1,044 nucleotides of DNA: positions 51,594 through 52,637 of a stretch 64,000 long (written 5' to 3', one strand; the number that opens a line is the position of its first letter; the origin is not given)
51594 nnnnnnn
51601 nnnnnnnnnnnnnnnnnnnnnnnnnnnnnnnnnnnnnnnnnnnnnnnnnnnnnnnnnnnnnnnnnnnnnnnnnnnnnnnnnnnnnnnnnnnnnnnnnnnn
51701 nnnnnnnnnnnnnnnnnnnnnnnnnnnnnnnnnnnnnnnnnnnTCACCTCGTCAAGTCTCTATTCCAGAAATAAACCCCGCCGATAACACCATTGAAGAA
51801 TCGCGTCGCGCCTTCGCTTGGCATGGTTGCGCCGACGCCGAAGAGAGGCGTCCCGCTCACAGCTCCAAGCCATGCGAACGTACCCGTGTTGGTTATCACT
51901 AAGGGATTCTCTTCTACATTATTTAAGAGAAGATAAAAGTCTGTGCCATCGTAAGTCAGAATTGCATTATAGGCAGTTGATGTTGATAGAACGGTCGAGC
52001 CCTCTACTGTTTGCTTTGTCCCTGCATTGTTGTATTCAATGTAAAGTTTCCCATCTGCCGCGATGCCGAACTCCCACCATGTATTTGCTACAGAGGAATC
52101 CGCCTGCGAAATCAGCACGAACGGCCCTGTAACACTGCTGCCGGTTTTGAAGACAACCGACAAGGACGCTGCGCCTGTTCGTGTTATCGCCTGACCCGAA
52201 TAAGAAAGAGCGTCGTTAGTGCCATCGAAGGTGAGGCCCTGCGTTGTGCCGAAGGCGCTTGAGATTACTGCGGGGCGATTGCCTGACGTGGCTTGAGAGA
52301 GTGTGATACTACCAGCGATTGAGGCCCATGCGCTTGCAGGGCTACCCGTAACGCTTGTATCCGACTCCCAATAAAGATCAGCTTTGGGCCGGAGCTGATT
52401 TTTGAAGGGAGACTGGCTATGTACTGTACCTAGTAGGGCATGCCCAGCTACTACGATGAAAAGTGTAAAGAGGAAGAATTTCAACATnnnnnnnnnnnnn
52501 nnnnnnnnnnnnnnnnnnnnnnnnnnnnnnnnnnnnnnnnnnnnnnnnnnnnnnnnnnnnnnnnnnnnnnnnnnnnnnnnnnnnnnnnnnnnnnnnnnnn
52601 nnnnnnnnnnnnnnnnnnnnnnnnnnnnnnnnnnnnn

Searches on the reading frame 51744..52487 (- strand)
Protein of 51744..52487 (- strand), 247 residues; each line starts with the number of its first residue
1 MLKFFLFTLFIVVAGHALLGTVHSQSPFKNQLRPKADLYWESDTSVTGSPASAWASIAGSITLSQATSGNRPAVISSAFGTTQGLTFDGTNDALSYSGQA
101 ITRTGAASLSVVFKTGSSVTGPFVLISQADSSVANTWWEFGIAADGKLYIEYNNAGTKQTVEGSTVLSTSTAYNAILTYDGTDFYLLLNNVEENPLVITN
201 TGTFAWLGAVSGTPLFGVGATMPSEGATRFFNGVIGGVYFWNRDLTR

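Call 95: search_protein_families(library=pfam, proteins=[window:51744-52487:-], max_evalue=0.01)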
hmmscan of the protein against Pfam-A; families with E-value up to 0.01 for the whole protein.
window:51744-52487:- (247 aa): 1 family
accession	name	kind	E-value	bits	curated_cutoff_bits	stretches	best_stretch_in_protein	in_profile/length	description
PF13385.13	Laminin_G_3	-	1.1e-08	35.7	27.6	1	88-246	1-146/151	Concanavalin A-like lectin/glucanases superfamily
